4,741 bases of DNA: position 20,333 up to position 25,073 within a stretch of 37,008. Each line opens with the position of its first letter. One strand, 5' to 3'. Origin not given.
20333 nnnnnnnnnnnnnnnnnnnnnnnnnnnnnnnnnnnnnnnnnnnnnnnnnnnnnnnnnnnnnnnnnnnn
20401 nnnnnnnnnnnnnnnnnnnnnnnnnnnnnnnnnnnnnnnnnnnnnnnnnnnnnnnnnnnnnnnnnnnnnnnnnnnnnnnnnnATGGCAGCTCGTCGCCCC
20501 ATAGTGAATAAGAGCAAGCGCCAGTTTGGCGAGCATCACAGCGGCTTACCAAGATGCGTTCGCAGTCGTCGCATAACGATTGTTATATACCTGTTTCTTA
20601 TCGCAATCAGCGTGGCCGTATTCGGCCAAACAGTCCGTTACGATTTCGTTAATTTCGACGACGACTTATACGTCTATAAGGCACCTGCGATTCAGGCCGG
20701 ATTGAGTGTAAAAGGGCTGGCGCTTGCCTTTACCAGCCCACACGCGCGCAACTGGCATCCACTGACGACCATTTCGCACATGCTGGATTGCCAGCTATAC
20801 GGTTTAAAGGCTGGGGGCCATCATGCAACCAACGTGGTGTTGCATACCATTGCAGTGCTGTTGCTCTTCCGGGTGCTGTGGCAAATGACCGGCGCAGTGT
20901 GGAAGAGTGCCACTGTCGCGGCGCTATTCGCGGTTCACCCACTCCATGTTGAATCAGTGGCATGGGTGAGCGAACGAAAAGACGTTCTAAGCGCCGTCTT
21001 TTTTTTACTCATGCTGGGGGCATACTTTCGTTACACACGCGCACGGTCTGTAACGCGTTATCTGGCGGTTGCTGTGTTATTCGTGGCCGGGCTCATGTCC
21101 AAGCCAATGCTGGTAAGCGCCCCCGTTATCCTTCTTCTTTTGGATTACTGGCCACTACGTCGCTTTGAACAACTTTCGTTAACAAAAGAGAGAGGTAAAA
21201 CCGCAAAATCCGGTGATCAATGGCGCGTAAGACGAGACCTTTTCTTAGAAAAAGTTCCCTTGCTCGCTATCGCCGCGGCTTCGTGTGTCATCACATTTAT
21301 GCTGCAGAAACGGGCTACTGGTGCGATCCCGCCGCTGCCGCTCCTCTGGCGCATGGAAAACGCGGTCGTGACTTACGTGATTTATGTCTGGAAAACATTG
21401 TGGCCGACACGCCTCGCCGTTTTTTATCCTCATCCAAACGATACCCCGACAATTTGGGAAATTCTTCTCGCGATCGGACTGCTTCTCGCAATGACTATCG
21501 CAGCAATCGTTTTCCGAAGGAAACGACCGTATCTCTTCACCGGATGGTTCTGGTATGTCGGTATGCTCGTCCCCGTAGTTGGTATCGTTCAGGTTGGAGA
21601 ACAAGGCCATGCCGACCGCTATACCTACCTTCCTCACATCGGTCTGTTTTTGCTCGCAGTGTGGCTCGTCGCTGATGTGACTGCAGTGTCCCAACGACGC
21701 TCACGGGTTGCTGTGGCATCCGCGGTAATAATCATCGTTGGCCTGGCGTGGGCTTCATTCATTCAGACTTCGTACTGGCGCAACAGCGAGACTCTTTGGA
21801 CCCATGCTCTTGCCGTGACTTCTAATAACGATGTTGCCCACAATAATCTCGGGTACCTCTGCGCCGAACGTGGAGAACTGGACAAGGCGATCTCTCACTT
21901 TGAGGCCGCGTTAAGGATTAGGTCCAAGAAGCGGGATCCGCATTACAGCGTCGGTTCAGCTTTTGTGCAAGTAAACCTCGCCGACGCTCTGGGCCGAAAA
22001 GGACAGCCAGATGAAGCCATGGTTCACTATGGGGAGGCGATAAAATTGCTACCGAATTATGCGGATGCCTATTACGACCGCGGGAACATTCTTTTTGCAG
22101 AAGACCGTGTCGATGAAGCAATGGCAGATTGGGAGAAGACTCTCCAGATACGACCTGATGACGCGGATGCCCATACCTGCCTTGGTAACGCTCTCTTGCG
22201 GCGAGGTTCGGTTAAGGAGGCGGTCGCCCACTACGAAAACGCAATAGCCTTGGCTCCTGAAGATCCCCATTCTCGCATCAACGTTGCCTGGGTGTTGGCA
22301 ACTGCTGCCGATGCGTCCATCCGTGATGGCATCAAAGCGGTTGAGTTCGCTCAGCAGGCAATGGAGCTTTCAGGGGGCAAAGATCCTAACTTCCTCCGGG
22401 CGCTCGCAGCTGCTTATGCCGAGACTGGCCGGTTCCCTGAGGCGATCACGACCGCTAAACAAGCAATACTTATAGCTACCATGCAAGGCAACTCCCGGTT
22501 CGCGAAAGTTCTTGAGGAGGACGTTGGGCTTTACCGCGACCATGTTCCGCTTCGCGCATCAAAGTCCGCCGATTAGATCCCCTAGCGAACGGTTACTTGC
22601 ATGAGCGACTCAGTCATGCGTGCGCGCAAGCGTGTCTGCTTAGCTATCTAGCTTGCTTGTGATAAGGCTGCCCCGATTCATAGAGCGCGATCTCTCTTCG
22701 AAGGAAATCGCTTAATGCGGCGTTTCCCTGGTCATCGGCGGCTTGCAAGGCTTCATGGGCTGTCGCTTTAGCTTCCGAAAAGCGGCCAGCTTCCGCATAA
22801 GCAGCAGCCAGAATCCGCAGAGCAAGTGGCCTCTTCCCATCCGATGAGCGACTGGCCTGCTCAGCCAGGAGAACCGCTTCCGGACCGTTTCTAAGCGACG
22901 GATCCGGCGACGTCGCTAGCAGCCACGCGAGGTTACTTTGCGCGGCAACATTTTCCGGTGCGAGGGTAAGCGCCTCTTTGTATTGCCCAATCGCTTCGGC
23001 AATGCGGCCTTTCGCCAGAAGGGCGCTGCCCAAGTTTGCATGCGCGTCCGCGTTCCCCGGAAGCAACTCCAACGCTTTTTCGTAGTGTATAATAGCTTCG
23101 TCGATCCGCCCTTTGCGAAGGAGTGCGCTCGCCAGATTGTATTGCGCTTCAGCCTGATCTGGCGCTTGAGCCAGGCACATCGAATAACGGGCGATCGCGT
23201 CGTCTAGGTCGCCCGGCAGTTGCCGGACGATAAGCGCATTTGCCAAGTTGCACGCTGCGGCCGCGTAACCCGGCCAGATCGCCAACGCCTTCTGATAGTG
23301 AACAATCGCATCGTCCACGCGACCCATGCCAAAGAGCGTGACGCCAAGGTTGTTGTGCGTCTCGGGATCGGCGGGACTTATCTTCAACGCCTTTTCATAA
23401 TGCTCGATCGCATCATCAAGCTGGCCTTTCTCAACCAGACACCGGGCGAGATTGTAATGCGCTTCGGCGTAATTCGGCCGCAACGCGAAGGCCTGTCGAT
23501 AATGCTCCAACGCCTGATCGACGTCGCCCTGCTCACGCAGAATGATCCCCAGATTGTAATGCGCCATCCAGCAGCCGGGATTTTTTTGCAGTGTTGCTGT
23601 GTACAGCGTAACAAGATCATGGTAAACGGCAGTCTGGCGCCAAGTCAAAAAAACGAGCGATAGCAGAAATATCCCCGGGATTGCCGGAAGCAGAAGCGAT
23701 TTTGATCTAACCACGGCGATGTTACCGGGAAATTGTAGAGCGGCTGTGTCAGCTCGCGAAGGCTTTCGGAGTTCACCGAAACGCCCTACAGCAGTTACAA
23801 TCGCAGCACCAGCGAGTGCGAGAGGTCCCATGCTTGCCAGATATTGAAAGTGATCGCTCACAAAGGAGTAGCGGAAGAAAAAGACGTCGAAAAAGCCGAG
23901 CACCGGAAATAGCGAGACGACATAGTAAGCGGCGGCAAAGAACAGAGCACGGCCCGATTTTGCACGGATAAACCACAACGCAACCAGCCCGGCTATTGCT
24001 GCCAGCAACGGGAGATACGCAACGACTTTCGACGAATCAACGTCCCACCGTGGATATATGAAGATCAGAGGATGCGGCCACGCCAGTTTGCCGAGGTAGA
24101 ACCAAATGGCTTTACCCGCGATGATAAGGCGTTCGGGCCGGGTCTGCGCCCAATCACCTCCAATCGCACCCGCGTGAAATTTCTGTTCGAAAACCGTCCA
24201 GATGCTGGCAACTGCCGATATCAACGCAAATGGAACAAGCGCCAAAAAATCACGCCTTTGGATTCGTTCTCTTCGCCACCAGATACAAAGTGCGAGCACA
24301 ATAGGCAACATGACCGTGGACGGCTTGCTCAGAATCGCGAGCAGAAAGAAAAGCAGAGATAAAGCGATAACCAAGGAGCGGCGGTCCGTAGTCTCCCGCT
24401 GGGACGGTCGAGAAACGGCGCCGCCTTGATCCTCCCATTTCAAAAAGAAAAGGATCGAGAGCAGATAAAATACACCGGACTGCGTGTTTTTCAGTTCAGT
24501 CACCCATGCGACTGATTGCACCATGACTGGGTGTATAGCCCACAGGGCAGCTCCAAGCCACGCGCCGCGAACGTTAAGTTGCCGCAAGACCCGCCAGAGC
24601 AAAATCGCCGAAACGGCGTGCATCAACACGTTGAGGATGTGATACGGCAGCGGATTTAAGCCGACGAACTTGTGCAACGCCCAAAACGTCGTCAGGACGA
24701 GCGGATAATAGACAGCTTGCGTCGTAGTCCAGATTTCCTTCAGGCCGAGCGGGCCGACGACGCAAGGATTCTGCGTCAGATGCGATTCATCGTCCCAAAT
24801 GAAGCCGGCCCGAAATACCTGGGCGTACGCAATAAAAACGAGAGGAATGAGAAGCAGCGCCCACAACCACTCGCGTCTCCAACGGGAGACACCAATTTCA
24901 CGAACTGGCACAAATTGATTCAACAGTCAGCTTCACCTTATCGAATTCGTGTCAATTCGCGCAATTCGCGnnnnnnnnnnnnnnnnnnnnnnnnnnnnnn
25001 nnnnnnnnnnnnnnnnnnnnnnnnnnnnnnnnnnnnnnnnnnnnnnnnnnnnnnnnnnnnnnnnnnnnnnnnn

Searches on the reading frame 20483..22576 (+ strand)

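Call 3: search_protein_families(library=pfam, proteins=[window:20483-22576:+], max_evalue=1)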
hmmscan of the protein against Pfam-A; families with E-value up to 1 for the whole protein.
window:20483-22576:+ (697 aa): 28 families (the best 25 are shown)
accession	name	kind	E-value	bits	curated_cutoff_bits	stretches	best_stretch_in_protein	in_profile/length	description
PF13414.12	TPR_11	-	1.1e-31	108.6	26.8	4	534-575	1-42/42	TPR repeat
PF07719.23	TPR_2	-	6e-31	104.4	27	5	561-594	1-34/34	Tetratricopeptide repeat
PF00515.34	TPR_1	-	8.2e-31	105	27.8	4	527-560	1-34/34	Tetratricopeptide repeat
PF13424.12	TPR_12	-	4e-23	81.8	30.1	3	452-523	5-75/77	Tetratricopeptide repeat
PF13431.12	TPR_17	-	9.9e-22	75.8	24.4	3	516-546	2-32/34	Tetratricopeptide repeat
PF13432.12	TPR_16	-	6.4e-19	68.5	32.7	5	498-560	2-64/65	Tetratricopeptide repeat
PF13428.12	TPR_14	-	1.2e-18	66.1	23.5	5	562-598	2-38/44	Tetratricopeptide repeat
PF14559.12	TPR_19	-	2e-17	63.7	25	4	507-565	5-63/68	Tetratricopeptide repeat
PF13181.12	TPR_8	-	3.9e-16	58.2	25.7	4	452-481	3-32/34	Tetratricopeptide repeat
PF13176.12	TPR_7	-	1.4e-12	47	27.9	2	452-486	1-35/36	Tetratricopeptide repeat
PF13374.12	TPR_10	-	2.5e-12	46.8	27.5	4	566-590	7-31/42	Tetratricopeptide repeat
PF07721.20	TPR_4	-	4.7e-10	39.6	27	1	637-658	3-24/26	Tetratricopeptide repeat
PF23914.1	TPR_CcmH_CycH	-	2.1e-08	34.6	42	1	553-657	42-143/158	Cytochrome c-type biogenesis protein H TPR domain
PF17874.7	TPR_MalT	-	2.2e-08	34.2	45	2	534-670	8-157/336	MalT-like TPR region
PF13371.12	TPR_9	-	9.2e-07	29.2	35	1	520-564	22-66/73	Tetratricopeptide repeat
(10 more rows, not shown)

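Call 4: search_protein_families(library=ncbifam, proteins=[window:20483-22576:+], max_evalue=1)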
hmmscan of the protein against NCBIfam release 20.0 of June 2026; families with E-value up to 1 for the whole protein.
window:20483-22576:+ (697 aa): 30 families (the best 25 are shown)
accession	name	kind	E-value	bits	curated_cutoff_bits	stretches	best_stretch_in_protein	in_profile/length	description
NF040959.1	MamA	equivalog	7.8e-27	94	200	3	454-607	41-185/204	magnetosome protein MamA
TIGR02917.1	PEP_TPR_lipo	equivalog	2.5e-20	72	312.2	2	492-665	702-867/899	XrtA/PEP-CTERM system TPR-repeat protein PrsT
TIGR02521.1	type_IV_pilW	equivalog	2.9e-14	53.2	154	2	493-656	31-190/234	type IV pilus biogenesis/stability protein PilW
NF033762.1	social_mot_Tgl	equivalog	1.1e-13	51.1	225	2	495-610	33-151/252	social motility TPR repeat lipoprotein Tgl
NF047371.1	FlcA_CTERM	equivalog_domain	6.7e-12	44.7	300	1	454-594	403-540/646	periplasmic flagellar collar protein FlcA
NF033920.0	C39_PA2778_fam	equivalog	1.5e-10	40.9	150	2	497-592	160-255/255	PA2778 family cysteine peptidase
NF033758.1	gliding_GltE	equivalog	2.5e-10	39.9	225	2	493-544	290-342/411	adventurous gliding motility TPR repeat lipoprotein GltE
TIGR00990.1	3a0801s09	subfamily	1.2e-09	37.3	757.25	1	505-596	377-468/615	mitochondrial import receptor subunit TOM70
NF053720.1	NsdA_fam_reg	subfamily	1e-08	35.2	75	2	462-525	341-400/432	NsdA family TPR-like regulatory protein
TIGR00540.1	TPR_hemY_coli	hypoth_equivalog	1.8e-08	33.6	142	2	452-518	328-384/385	heme biosynthesis-associated TPR protein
TIGR02552.1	LcrH_SycD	equivalog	2.1e-08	34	104.8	3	433-498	35-100/136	SycD/LcrH family type III secretion system chaperone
NF047507.1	TPR_BatC_Lepto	exception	2.5e-08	33.7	175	2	518-605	56-140/214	TPR repeat-containing protein BatC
NF047558.1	TPR_END_plus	domain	5.6e-08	32.6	32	0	452-484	1-33/56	TPR end-of-group domain-containing protein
NF052415.1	T3SS_chap_SctY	equivalog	1.6e-07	31.8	70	1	541-596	20-75/106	type III secretion apparatus assembly chaperone SctY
NF011721.1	PRK15174.1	equivalog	3.7e-07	28.7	1200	1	525-664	251-381/656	Vi polysaccharide transport protein VexE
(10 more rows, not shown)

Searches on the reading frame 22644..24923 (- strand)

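Call 3: search_protein_families(library=pfam, proteins=[window:22644-24923:-], max_evalue=1)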
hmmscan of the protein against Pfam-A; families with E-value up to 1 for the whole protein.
window:22644-24923:- (759 aa): 43 families (the best 25 are shown)
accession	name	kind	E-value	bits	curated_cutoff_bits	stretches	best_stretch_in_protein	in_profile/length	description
PF00515.34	TPR_1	-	1.1e-46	155.3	27.8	5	486-517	1-32/34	Tetratricopeptide repeat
PF13414.12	TPR_11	-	1.4e-46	156.3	26.8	6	496-534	4-42/42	TPR repeat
PF07719.23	TPR_2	-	7.7e-44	144.6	27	6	486-518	1-33/34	Tetratricopeptide repeat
PF13431.12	TPR_17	-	4.5e-38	126.8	24.4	5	475-507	2-34/34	Tetratricopeptide repeat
PF13432.12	TPR_16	-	7.6e-36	122.6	32.7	5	456-520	1-65/65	Tetratricopeptide repeat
PF13424.12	TPR_12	-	2.4e-35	121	30.1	3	454-516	5-75/77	Tetratricopeptide repeat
PF14559.12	TPR_19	-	8.4e-35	119.4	25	7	462-521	1-60/68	Tetratricopeptide repeat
PF13181.12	TPR_8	-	1.2e-31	106.5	25.7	5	486-518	1-33/34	Tetratricopeptide repeat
PF13428.12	TPR_14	-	6.2e-30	101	23.5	7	592-632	2-42/44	Tetratricopeptide repeat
PF13176.12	TPR_7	-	1.9e-21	74.7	27.9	4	454-483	1-30/36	Tetratricopeptide repeat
PF24575.1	TPR_Slam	-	3.7e-19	69.5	35.2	3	430-506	27-101/104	Surface lipoprotein assembly modifier, N-terminal TPR repeats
PF23914.1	TPR_CcmH_CycH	-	5.4e-18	65.8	42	3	513-625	43-155/158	Cytochrome c-type biogenesis protein H TPR domain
PF13174.12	TPR_6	-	2.8e-17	62.5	26.3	3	487-517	1-31/33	Tetratricopeptide repeat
PF13374.12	TPR_10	-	2.7e-15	56.2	27.5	5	524-550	6-32/42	Tetratricopeptide repeat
PF07721.20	TPR_4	-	1.6e-11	44.1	27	2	453-477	2-26/26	Tetratricopeptide repeat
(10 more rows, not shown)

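Call 4: search_protein_families(library=ncbifam, proteins=[window:22644-24923:-], max_evalue=1)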
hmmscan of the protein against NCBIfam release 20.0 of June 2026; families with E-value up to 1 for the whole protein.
window:22644-24923:- (759 aa): 46 families (the best 25 are shown)
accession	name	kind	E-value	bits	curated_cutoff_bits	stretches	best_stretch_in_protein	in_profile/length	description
NF033762.1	social_mot_Tgl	equivalog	1.8e-37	129.1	225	3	567-670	41-147/252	social motility TPR repeat lipoprotein Tgl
TIGR02917.1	PEP_TPR_lipo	equivalog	8.4e-33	113.3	312.2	2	447-645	392-587/899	XrtA/PEP-CTERM system TPR-repeat protein PrsT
NF040959.1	MamA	equivalog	9.3e-29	100.3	200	2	454-552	73-171/204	magnetosome protein MamA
TIGR02521.1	type_IV_pilW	equivalog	1.7e-27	96.5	154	2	454-610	33-188/234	type IV pilus biogenesis/stability protein PilW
NF033758.1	gliding_GltE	equivalog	6.2e-25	88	225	2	424-587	197-355/411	adventurous gliding motility TPR repeat lipoprotein GltE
NF047507.1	TPR_BatC_Lepto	exception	1.8e-19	70.1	175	3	587-675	54-146/214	TPR repeat-containing protein BatC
NF033920.0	C39_PA2778_fam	equivalog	4.4e-18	65.6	150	3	435-517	173-255/255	PA2778 family cysteine peptidase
NF047371.1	FlcA_CTERM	equivalog_domain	2.1e-17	62.8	300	2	459-548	445-535/646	periplasmic flagellar collar protein FlcA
NF041054.1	WAxxUGC_long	equivalog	8.9e-17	61.4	300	4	453-484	277-308/354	ResA-like WAxxUGC motif-containing protein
NF053607.1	CHU_0125_OmpA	equivalog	2e-16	59.7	620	2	569-657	31-119/639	CHU_0125 family OmpA-like outer membrane integrity protein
TIGR02552.1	LcrH_SycD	equivalog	1.8e-15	56.9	104.8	3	456-548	22-114/136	SycD/LcrH family type III secretion system chaperone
NF002725.1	PRK02603.1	equivalog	3.5e-15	56.4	143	5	454-500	74-120/173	photosystem I assembly protein Ycf3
NF047558.1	TPR_END_plus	domain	4.4e-15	55.4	32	3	488-519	1-32/56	TPR end-of-group domain-containing protein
TIGR02795.1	tol_pal_ybgF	equivalog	7e-12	46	90.1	2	471-557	24-113/119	tol-pal system protein YbgF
NF052415.1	T3SS_chap_SctY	equivalog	9.3e-11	42.2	70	3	576-652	25-104/106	type III secretion apparatus assembly chaperone SctY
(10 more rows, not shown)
